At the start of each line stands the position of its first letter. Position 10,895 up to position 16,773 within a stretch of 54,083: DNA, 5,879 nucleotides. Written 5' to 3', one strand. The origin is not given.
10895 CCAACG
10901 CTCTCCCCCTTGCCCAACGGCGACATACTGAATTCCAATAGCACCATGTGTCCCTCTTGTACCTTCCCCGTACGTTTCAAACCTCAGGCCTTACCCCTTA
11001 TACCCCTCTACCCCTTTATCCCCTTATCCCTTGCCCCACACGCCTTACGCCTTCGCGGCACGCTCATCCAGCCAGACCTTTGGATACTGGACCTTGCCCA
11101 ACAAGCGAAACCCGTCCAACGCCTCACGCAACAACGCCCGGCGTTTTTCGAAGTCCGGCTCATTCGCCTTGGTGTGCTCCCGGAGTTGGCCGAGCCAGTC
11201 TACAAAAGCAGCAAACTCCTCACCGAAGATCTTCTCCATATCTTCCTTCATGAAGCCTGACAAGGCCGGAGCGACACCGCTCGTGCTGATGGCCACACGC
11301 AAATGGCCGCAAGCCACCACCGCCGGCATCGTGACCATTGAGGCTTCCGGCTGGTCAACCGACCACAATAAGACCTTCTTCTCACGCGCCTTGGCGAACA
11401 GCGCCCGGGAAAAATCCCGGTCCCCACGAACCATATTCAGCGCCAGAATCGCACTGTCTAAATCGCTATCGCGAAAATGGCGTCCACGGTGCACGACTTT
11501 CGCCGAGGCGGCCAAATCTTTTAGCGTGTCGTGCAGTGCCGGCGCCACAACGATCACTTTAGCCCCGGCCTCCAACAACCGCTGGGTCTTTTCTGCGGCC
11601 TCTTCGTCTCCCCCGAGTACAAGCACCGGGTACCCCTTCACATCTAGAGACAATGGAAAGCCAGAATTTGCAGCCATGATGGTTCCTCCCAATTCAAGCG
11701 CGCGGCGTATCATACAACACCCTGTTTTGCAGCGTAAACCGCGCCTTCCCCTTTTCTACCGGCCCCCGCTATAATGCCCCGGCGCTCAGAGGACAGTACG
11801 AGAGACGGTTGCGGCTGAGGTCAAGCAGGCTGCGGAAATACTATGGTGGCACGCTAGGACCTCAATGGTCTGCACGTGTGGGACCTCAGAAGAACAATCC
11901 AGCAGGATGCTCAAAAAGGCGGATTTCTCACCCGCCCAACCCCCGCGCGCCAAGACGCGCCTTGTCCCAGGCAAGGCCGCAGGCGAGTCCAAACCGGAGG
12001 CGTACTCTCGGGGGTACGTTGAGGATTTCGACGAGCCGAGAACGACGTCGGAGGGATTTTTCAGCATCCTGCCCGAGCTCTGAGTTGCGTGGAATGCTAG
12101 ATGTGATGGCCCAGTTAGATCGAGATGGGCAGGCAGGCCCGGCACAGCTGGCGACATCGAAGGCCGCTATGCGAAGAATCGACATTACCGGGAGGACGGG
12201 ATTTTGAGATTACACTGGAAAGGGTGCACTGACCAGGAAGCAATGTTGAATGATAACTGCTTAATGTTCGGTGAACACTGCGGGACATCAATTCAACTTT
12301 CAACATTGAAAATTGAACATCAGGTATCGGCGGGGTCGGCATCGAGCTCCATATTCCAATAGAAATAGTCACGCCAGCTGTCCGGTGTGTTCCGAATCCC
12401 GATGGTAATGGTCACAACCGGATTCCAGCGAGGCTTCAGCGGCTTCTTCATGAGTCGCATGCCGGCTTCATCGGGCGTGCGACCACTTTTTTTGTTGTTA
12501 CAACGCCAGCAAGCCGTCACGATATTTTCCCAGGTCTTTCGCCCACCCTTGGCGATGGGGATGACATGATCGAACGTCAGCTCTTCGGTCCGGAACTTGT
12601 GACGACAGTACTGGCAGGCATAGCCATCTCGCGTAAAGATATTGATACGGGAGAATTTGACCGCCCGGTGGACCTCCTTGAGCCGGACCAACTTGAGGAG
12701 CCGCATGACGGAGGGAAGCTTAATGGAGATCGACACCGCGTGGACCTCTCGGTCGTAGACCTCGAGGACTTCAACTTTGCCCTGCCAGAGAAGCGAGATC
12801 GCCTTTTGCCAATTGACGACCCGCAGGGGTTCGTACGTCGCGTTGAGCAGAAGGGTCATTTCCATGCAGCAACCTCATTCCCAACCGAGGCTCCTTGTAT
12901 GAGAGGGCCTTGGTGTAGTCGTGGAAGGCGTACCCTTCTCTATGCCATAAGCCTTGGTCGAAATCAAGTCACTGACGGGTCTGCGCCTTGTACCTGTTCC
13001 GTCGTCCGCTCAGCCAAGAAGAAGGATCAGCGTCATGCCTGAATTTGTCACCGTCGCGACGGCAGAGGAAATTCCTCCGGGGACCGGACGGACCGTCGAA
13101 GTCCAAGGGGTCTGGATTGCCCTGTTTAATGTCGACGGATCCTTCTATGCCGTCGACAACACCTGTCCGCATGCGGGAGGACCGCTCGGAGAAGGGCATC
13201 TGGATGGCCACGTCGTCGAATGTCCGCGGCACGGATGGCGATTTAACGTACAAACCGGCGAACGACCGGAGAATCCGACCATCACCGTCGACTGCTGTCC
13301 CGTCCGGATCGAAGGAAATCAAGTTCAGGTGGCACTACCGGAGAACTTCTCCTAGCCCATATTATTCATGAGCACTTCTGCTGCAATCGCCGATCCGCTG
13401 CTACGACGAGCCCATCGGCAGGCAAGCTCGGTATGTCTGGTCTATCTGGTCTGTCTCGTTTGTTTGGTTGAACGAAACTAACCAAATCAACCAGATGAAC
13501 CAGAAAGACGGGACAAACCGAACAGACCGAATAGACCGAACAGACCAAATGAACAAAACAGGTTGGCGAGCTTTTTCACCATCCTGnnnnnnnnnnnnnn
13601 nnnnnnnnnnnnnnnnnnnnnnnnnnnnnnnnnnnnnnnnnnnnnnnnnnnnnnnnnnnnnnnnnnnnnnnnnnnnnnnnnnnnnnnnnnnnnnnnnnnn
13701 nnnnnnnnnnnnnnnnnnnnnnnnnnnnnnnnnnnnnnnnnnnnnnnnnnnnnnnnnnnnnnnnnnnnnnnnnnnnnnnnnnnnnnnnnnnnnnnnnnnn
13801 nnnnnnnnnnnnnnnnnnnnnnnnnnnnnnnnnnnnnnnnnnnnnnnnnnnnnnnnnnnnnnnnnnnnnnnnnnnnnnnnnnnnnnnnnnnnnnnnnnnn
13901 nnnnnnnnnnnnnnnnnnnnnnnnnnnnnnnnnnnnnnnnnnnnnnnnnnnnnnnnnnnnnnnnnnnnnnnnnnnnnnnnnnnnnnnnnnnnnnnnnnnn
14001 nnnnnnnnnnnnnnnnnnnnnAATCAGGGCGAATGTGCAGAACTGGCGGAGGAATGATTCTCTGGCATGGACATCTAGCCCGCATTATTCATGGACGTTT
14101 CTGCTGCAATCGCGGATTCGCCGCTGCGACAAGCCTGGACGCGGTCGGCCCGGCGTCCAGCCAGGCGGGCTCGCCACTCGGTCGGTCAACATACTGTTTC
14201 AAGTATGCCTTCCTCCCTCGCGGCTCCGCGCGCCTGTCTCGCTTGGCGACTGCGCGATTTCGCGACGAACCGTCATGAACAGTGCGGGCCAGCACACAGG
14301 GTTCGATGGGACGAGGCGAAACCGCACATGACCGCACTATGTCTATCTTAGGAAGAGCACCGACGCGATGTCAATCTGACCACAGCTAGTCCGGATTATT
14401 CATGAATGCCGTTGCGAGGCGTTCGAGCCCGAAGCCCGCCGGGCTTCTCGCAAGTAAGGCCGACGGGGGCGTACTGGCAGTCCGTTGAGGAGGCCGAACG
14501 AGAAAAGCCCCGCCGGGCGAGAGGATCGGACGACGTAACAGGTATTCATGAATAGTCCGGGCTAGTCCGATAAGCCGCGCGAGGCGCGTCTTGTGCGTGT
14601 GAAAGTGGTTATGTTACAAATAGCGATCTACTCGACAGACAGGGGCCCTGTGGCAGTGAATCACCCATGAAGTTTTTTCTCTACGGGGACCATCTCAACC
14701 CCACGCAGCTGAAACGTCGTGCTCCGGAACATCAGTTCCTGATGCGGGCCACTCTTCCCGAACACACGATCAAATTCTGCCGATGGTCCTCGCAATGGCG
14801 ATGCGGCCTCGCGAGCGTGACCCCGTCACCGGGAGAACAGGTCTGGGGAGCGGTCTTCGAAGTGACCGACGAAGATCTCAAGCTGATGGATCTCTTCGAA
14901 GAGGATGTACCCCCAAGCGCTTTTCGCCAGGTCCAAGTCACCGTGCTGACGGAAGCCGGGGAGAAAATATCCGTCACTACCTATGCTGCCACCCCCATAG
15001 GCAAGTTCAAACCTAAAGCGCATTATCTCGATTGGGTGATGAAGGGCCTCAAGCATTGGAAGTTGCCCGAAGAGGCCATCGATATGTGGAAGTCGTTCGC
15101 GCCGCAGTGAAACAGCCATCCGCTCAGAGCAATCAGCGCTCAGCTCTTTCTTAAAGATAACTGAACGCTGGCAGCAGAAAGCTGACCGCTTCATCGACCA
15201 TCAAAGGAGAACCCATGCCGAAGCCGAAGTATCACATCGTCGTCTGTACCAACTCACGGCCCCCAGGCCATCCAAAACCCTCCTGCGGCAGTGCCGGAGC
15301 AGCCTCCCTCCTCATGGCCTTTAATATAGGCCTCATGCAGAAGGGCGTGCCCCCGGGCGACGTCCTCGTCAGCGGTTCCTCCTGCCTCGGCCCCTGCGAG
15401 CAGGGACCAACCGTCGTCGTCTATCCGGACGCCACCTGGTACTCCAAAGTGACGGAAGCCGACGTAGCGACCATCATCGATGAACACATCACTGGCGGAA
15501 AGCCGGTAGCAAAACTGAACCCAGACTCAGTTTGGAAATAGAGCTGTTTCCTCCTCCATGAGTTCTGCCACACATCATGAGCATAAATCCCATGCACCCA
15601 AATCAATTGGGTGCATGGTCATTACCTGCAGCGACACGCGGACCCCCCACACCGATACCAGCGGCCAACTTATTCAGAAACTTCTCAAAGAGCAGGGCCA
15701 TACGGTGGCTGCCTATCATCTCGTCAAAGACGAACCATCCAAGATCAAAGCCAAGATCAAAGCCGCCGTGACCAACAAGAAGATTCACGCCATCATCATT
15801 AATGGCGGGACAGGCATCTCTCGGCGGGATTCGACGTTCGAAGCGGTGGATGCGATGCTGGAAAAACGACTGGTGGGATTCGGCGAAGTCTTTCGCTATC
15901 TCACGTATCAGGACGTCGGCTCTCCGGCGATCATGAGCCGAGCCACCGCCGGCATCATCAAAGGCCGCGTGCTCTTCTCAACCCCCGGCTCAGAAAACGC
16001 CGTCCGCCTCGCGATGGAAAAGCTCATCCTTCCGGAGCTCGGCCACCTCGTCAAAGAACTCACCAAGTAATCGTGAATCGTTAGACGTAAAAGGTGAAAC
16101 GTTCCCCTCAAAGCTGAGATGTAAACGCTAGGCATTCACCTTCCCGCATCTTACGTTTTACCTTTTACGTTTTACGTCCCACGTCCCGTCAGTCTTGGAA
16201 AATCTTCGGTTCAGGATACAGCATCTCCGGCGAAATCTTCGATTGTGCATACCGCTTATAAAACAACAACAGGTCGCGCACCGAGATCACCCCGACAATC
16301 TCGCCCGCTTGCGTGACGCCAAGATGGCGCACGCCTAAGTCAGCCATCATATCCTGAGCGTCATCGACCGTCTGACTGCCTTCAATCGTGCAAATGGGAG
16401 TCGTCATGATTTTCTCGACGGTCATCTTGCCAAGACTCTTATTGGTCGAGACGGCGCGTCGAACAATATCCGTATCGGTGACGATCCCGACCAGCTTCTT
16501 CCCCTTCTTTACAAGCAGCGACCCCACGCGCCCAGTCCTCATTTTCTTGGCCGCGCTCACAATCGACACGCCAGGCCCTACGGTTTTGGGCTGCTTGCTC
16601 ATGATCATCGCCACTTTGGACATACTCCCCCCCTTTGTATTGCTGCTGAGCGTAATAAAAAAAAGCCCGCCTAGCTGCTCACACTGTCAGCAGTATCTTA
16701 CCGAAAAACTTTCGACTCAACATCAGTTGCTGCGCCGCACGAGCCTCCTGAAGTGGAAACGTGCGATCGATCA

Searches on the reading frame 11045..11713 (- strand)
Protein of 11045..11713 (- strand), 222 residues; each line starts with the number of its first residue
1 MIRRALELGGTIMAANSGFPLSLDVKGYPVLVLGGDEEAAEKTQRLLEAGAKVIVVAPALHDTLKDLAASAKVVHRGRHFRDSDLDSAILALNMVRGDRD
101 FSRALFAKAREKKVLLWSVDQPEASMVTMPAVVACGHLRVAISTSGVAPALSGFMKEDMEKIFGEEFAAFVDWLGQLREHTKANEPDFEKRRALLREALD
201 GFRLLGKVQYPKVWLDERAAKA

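Call 11: search_protein_families(library=pfam, proteins=[window:11045-11713:-], max_evalue=0.01)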
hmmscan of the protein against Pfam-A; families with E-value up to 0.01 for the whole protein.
window:11045-11713:- (222 aa): 3 families
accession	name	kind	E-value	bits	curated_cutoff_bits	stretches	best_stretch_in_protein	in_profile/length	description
PF13241.12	NAD_binding_7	-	4.8e-18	66.1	22.1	1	22-131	2-104/104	Putative NAD(P)-binding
PF14824.11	Sirohm_synth_M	-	0.0013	18.6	25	1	136-161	2-27/28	Sirohaem biosynthesis protein central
PF10414.14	CysG_dimeriser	-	0.0078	16.4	23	0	170-201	5-36/58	Sirohaem synthase dimerisation region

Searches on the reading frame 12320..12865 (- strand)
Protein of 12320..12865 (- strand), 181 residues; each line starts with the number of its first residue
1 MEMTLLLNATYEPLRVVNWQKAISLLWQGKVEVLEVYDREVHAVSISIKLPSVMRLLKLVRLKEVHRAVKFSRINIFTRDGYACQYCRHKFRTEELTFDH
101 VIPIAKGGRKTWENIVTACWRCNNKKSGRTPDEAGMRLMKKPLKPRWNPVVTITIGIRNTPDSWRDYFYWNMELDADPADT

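Call 11: search_protein_families(library=pfam, proteins=[window:12320-12865:-], max_evalue=0.01)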
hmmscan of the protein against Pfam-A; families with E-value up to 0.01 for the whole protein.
window:12320-12865:- (181 aa): 3 families
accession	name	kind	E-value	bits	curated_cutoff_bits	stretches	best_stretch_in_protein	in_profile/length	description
PF14279.12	HNH_5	-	5.1e-18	65.2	27.5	1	84-138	1-55/56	HNH endonuclease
PF01844.29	HNH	-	3.7e-17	62.6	21.4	1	84-127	1-45/47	HNH endonuclease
PF13395.12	HNH_4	-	0.0025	18.2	22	1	85-131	2-53/54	HNH endonuclease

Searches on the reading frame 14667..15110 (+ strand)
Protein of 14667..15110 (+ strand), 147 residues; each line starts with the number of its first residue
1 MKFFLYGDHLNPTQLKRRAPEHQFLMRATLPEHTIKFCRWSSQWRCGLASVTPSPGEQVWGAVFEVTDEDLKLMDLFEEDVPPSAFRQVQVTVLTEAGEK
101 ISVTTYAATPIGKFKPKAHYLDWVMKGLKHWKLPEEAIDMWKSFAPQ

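Call 11: search_protein_families(library=pfam, proteins=[window:14667-15110:+], max_evalue=0.01)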
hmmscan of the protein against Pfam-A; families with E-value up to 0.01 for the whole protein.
window:14667-15110:+ (147 aa): 2 families
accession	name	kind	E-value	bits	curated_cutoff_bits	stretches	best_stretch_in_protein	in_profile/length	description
PF06094.17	GGACT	-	5.5e-11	43.5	22.8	1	4-123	2-118/120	Gamma-glutamyl cyclotransferase, AIG2-like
PF13772.11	AIG2_2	-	6.3e-11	43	27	1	58-137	1-79/83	AIG2-like family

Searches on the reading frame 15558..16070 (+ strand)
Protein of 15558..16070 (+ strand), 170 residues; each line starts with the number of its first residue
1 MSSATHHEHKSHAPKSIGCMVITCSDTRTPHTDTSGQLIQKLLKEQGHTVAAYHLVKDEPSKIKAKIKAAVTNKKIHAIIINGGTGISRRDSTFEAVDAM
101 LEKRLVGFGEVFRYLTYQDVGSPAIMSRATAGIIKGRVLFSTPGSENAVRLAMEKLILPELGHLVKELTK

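Call 11: search_protein_families(library=pfam, proteins=[window:15558-16070:+], max_evalue=0.01)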
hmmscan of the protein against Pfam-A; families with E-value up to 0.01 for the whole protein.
window:15558-16070:+ (170 aa): 1 family
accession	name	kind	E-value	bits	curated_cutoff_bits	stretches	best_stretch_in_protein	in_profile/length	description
PF00994.29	MoCF_biosynth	-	2e-29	102.6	26.6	1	21-163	2-144/144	Probable molybdopterin binding domain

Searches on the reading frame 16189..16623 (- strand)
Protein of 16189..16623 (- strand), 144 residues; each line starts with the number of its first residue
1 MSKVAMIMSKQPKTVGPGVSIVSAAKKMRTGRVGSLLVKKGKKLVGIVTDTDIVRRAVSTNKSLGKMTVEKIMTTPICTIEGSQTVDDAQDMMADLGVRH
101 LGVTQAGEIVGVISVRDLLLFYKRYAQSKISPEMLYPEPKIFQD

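Call 11: search_protein_families(library=pfam, proteins=[window:16189-16623:-], max_evalue=0.01)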
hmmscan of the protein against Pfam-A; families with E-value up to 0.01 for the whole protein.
window:16189-16623:- (144 aa): 1 family
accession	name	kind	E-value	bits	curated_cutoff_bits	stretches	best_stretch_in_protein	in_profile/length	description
PF00571.33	CBS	-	1.8e-22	79.8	24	2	5-56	2-54/57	CBS domain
